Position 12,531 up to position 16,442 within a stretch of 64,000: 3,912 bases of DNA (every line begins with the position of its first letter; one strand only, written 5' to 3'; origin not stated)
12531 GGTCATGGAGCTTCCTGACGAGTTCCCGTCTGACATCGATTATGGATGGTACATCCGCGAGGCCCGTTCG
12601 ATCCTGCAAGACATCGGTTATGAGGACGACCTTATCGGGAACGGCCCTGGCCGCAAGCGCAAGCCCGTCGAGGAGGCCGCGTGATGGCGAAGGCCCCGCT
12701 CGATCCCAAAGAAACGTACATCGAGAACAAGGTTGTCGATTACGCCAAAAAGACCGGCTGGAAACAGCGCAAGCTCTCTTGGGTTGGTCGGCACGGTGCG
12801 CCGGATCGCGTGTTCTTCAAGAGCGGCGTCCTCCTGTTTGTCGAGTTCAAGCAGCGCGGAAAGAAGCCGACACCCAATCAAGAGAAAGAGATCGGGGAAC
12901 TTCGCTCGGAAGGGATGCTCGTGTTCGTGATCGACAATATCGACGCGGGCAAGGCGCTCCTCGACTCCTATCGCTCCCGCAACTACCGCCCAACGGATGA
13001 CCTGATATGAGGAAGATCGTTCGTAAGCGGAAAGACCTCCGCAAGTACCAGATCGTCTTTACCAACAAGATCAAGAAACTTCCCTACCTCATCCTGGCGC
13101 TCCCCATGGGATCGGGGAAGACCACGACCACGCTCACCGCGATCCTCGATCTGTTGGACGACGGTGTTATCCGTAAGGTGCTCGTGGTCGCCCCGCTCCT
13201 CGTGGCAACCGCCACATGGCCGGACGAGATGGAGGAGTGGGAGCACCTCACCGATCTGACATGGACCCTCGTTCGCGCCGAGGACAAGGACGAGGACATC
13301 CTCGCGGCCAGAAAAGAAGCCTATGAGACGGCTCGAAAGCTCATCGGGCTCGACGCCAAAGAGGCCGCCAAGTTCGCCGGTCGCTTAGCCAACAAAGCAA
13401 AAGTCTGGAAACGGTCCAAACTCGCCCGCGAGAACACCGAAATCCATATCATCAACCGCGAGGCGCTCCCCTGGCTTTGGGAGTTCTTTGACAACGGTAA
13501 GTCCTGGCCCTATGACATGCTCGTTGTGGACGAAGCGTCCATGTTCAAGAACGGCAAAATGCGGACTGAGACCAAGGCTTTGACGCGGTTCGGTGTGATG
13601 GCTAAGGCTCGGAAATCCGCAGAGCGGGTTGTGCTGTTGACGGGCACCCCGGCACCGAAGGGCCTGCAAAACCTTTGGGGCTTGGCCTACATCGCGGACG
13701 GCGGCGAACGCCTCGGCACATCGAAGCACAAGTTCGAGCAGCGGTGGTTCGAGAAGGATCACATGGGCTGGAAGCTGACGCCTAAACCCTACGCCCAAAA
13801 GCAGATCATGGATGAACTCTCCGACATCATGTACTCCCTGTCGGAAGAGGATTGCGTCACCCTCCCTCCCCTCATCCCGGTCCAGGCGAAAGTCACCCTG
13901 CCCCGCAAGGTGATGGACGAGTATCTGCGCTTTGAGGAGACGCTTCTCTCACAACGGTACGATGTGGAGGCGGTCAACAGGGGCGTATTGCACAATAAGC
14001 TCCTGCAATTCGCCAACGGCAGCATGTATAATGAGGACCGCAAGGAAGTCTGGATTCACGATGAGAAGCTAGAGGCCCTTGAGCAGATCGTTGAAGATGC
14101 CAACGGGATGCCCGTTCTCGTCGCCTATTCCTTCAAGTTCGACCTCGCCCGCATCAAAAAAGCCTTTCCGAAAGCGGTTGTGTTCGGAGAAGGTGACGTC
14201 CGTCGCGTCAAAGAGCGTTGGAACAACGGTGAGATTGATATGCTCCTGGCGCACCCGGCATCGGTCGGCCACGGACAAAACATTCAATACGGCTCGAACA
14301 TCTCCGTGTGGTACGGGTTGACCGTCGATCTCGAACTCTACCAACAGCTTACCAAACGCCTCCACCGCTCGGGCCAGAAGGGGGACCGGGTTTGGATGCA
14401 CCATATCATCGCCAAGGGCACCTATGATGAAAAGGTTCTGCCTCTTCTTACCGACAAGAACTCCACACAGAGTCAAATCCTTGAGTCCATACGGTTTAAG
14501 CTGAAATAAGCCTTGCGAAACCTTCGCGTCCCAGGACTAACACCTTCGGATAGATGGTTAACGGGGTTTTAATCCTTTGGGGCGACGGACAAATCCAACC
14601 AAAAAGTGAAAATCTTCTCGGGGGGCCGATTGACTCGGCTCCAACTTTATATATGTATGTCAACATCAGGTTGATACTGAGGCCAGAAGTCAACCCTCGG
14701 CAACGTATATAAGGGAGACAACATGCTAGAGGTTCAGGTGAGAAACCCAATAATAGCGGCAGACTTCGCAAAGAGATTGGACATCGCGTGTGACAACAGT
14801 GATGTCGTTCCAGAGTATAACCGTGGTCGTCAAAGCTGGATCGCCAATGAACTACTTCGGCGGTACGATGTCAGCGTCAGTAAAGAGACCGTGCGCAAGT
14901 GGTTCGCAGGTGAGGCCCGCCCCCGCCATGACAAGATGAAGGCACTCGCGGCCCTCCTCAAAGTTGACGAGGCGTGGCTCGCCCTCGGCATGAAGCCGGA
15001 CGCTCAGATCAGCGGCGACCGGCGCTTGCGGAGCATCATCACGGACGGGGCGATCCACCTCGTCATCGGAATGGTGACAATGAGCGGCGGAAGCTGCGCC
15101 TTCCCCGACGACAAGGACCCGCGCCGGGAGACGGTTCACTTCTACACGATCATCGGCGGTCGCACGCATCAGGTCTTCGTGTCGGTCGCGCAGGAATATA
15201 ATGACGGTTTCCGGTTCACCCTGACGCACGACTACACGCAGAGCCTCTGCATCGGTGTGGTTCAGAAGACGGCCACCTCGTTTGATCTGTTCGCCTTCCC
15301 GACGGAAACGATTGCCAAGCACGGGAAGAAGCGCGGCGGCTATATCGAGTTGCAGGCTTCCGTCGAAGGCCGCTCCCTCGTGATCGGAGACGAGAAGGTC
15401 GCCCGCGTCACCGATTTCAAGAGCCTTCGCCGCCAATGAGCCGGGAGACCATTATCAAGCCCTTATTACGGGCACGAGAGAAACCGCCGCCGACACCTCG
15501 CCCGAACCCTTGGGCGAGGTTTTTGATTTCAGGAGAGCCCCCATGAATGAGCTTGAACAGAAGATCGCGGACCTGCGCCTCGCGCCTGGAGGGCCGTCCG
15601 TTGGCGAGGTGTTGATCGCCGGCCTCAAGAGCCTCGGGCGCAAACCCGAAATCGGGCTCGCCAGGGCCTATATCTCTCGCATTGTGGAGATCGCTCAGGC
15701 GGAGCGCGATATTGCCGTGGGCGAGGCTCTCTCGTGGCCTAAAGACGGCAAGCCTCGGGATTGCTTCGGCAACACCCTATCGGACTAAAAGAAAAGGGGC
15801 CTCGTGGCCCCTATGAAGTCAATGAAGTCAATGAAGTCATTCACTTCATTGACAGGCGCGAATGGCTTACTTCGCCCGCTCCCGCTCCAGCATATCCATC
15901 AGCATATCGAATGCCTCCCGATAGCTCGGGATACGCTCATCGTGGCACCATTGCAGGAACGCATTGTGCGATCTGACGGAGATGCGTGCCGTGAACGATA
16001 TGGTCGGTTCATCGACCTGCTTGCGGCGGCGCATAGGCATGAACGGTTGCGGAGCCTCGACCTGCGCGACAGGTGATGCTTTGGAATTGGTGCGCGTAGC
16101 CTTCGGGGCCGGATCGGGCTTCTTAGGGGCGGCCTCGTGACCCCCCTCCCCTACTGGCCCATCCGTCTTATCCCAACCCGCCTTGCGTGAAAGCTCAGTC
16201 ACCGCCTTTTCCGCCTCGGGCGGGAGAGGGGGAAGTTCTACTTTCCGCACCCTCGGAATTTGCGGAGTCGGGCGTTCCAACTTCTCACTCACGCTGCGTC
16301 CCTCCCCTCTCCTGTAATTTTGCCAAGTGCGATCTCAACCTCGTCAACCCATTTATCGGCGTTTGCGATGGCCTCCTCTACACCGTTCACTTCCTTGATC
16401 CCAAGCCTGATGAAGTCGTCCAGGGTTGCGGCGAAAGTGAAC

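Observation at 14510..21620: Plasmid maintenance module grafted into a Chi-like phage: probable phage-plasmid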

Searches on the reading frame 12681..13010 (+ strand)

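Call 97: search_protein_families(library=pfam, proteins=[window:12681-13010:+], max_evalue=0.01)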
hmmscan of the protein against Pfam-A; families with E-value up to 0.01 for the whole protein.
window:12681-13010:+ (109 aa): 1 family
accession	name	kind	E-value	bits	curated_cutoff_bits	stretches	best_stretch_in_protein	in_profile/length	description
PF08774.17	VRR_NUC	-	0.00086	19.8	23.8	1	36-84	60-112/116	VRR-NUC domain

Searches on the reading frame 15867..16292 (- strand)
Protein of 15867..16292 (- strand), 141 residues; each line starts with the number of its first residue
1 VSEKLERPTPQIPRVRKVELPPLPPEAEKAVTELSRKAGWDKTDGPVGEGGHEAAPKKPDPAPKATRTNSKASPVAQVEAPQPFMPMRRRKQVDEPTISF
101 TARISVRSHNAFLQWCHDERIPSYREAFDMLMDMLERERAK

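Call 8: search_protein_families(library=pfam, proteins=[window:15867-16292:-], max_evalue=0.01)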
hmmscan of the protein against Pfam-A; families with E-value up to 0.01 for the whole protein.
window:15867-16292:- (141 aa): 0 families

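Call 16: search_protein_families(library=phrogs, proteins=[window:15867-16292:-], max_evalue=0.01)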
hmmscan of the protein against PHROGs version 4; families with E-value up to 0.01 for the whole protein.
window:15867-16292:- (141 aa): 0 families

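Call 73: find_homologous_proteins(query=window:15867-16292:-)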
Query window:15867-16292:- (141 aa): 2 proteins with E <= 0.001 among 42 candidates. Only proteins of 77 to 247 residues were searched: fused or split forms outside these lengths cannot appear, so this answer is no evidence that the protein stands alone or is whole; find_related_loci, which searches DNA, has no such limit.
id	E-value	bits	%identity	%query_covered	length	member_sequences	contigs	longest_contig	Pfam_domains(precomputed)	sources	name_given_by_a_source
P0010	4.0e-87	307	99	100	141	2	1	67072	-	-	-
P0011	1.4e-63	231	79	100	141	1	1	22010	-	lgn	-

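Call 114: predict_structure(alignment_id=A4)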
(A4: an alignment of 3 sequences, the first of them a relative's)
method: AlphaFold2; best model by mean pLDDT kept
length: 141 residues; sequences in the alignment: 3
mean_pLDDT: 63.1   pTM: 0.28
mean pLDDT of the five models: 63.1, 62.0, 60.7, 57.0, 55.0
residues with pLDDT >= 90: 26; 70-90: 25; 50-70: 45; < 50: 45
segments of 3 or more residues with pLDDT < 50: 44-55, 57-62, 64-79, 94-101
pLDDT, mean of each block of 10 residues (from residue 1): 56 61 70 72 46 41 42 41 55 50 74 92 91 91 79
secondary structure, 60 per line:
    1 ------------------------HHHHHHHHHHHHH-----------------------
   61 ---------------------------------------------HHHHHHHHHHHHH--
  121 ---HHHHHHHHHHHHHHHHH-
elements in order: H25-37 H106-118 H124-140

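Call 128: find_related_loci(query=A4, collection=genome_contigs, flank=6000)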
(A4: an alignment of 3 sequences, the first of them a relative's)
Query A4 (141 aa) in genome_contigs; peptide patterns used: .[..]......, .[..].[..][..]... (x = any residue, [..] = any of these).
76 stretches matched a pattern; 1 encode a relative of the query (tblastn E <= 1e-3); 1 distinct loci.
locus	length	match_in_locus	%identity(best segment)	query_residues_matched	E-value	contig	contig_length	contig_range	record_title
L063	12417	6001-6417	50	1-140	2e-33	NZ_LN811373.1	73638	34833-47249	Microvirga massiliensis strain JC119, whole genome shotgun sequence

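Call 129: find_related_loci(query=A4, collection=viral_contigs, flank=6000)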
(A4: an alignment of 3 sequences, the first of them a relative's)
Query A4 (141 aa) in viral_contigs; peptide patterns used: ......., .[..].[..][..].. (x = any residue, [..] = any of these).
86 stretches matched a pattern; 1 encode a relative of the query (tblastn E <= 1e-3); 1 distinct loci.
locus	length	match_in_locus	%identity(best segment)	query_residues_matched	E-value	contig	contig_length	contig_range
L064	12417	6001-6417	50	1-140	2e-33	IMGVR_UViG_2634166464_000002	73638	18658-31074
